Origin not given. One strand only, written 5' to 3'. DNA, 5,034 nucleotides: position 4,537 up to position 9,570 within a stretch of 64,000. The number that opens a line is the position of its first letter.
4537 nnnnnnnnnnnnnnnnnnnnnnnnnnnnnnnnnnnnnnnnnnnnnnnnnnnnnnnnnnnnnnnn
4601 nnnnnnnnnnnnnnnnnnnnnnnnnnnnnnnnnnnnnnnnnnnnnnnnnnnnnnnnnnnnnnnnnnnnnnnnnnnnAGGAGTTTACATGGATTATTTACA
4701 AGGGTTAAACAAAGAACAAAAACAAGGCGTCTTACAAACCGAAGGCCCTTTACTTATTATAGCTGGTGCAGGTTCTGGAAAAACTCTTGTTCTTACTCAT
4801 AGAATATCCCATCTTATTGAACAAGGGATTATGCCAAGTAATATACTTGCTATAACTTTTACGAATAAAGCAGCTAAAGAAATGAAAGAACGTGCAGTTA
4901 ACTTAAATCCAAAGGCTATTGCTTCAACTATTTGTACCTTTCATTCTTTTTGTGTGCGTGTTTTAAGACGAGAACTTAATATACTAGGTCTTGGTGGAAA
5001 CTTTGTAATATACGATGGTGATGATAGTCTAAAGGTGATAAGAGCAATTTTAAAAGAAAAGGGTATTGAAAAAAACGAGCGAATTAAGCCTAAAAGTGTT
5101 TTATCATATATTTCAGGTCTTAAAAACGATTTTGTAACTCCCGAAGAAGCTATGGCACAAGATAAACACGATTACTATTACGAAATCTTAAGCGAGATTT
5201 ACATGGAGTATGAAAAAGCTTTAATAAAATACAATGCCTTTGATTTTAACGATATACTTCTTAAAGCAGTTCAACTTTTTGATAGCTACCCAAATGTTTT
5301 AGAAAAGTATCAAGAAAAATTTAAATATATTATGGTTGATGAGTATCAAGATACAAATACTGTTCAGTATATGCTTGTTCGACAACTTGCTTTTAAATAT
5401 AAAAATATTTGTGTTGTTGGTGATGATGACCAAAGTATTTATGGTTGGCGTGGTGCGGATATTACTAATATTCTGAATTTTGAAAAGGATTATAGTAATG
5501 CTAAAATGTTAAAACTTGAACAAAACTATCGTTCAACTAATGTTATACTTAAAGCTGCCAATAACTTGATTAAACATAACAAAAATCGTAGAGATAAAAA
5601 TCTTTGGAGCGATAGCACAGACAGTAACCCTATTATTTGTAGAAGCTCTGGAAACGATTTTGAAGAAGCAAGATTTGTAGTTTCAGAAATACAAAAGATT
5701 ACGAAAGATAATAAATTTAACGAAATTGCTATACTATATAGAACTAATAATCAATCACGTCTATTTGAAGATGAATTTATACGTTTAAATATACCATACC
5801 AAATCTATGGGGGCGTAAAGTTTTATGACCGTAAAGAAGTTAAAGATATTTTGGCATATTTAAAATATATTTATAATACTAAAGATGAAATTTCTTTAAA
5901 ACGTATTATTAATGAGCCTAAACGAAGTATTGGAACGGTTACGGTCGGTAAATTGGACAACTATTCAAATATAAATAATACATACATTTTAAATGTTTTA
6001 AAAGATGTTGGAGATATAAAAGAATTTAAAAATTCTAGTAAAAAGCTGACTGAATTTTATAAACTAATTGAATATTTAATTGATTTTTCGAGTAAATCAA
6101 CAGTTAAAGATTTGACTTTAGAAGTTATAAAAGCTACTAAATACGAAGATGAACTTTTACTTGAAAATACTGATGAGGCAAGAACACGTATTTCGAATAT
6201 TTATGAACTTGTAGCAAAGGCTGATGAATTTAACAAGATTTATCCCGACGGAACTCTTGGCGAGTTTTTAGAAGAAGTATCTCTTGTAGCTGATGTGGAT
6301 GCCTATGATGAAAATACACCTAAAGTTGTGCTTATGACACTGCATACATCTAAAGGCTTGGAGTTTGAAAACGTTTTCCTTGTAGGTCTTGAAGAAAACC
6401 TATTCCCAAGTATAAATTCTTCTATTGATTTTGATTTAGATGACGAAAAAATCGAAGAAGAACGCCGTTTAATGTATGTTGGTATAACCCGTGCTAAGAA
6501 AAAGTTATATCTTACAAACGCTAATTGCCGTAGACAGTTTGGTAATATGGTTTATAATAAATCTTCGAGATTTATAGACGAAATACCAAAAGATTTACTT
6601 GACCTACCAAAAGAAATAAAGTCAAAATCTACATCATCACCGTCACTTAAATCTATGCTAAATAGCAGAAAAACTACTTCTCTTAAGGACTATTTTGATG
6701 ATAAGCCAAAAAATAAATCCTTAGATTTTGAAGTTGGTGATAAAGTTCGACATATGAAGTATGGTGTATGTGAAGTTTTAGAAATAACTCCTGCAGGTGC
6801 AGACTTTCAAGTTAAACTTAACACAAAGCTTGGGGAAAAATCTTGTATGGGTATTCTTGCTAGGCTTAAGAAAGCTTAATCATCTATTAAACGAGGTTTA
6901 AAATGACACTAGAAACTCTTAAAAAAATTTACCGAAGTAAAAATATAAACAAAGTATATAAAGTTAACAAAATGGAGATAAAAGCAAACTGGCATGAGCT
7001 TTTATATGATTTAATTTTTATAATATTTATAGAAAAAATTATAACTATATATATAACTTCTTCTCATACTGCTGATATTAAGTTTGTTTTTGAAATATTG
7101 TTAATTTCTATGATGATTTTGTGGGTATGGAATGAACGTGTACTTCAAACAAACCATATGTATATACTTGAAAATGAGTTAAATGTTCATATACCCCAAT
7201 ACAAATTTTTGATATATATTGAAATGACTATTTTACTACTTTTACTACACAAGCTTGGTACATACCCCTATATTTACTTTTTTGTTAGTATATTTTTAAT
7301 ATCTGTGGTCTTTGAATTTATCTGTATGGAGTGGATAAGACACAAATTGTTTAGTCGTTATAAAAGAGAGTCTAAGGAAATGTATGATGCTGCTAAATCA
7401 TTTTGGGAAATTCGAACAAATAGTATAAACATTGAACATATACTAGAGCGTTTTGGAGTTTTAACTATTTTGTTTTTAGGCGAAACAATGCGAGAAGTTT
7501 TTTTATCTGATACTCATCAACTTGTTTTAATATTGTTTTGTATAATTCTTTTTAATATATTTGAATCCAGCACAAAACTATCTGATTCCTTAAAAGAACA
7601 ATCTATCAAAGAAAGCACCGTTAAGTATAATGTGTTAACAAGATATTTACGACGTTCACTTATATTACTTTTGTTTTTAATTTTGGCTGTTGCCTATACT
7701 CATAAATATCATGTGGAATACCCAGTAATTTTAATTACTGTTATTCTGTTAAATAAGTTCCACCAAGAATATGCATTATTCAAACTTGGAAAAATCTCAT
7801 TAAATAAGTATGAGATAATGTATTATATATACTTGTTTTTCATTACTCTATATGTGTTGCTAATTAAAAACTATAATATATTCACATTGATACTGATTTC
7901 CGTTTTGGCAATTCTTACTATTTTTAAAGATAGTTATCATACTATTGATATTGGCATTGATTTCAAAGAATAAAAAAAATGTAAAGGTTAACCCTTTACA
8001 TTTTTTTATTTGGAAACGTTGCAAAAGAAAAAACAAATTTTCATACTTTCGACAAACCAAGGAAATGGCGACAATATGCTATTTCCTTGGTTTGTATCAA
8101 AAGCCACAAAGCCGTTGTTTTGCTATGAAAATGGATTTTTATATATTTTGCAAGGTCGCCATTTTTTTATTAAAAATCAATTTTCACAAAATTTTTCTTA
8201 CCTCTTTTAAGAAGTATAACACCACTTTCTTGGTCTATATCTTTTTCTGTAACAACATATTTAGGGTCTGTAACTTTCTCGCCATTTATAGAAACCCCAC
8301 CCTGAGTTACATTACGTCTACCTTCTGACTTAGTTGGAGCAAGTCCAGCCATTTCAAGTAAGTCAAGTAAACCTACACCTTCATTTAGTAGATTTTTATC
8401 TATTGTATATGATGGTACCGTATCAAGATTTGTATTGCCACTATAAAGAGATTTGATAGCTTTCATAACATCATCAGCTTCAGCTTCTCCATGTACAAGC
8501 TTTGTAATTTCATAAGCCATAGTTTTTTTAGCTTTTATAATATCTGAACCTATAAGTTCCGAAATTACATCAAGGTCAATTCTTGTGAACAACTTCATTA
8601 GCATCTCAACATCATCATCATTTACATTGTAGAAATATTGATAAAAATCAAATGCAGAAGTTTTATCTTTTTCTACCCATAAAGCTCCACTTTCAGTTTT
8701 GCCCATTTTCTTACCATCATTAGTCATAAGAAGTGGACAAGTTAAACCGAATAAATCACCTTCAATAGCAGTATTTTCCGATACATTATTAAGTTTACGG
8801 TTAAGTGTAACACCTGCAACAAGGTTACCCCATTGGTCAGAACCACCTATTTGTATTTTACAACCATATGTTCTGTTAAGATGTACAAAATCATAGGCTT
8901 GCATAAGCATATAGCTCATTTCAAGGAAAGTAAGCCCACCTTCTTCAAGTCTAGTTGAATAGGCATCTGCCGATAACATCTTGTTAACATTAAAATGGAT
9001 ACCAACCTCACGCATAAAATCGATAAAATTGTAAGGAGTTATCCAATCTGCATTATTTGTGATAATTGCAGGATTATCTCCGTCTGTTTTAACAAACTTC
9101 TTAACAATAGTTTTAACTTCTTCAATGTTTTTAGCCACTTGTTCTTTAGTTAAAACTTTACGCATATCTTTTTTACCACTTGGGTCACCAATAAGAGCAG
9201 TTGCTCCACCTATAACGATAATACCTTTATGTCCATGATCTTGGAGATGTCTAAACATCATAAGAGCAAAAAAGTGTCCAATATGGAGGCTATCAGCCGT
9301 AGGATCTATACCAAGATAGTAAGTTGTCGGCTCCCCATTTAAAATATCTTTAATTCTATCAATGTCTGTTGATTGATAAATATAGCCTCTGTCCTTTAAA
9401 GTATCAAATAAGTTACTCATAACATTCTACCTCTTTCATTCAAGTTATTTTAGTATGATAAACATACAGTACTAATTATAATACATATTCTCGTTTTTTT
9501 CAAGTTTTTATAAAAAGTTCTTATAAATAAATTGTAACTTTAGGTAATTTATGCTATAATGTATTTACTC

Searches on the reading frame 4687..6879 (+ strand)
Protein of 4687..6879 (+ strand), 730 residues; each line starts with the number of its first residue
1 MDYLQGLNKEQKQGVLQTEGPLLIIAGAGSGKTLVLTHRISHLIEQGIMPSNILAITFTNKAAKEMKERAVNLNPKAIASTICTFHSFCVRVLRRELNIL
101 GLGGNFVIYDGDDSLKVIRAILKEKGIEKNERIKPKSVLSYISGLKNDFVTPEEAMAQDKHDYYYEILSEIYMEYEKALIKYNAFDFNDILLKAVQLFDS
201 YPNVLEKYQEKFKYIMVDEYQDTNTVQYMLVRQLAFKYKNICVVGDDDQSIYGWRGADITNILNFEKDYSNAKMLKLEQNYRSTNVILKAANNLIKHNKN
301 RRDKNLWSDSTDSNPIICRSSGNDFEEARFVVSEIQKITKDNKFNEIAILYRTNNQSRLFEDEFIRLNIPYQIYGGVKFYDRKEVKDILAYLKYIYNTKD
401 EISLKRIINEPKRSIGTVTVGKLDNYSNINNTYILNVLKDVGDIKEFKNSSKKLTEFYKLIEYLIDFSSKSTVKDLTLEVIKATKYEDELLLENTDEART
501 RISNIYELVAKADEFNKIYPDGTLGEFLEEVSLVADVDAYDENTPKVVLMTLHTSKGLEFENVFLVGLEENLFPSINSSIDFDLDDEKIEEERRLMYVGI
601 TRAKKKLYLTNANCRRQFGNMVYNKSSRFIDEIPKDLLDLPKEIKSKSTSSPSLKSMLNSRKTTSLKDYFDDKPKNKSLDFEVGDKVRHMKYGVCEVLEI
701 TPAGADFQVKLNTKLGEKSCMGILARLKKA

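Call 36: search_protein_families(library=pfam, proteins=[window:4687-6879:+], max_evalue=0.00001)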
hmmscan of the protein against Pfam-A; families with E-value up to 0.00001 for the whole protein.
window:4687-6879:+ (730 aa): 6 families
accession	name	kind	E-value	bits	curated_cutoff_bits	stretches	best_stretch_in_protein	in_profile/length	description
PF00580.27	UvrD-helicase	-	7.7e-91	305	23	1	7-269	1-270/271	UvrD/REP helicase N-terminal domain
PF13361.12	UvrD_C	-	3e-75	254.3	25.6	1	276-612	2-348/350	UvrD-like helicase C-terminal domain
PF13245.12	AAA_19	-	5.6e-25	88.5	25.1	1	17-253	9-132/134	AAA domain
PF13538.12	UvrD_C_2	-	1.6e-10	41.1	27.4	0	586-610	27-52/52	UvrD-like helicase C-terminal domain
PF01443.25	Viral_helicase1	-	1.7e-09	38.3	21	0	543-609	178-226/228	Viral superfamily 1 RNA helicase core domain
PF13604.12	AAA_30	-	5.7e-07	29.9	27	0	7-80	2-75/191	AAA domain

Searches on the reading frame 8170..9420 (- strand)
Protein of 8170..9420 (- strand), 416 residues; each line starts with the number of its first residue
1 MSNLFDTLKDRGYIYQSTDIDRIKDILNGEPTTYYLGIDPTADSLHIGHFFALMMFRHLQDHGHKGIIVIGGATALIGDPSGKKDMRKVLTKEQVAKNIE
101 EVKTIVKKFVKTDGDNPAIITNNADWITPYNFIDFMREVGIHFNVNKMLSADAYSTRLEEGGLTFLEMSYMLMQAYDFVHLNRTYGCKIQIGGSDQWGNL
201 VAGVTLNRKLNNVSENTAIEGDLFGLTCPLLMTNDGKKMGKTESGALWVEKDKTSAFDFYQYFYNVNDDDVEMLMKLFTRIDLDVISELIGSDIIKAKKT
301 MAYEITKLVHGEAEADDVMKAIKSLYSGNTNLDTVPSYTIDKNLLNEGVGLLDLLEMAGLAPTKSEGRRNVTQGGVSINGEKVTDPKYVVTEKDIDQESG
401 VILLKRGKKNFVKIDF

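Call 36: search_protein_families(library=pfam, proteins=[window:8170-9420:-], max_evalue=0.00001)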
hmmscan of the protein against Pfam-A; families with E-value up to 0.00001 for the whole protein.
window:8170-9420:- (416 aa): 3 families
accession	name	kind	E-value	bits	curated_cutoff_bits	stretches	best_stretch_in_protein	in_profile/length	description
PF00579.31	tRNA-synt_1b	-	5.9e-74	249.4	21.1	1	29-326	3-291/292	tRNA synthetases class I (W and Y)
PF22421.1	SYY_C-terminal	-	3.7e-14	52.8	27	1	333-412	7-81/83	Tyrosine--tRNA ligase SYY-like C-terminal domain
PF01479.30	S4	-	1.2e-10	41.3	22.8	1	351-395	3-47/48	S4 domain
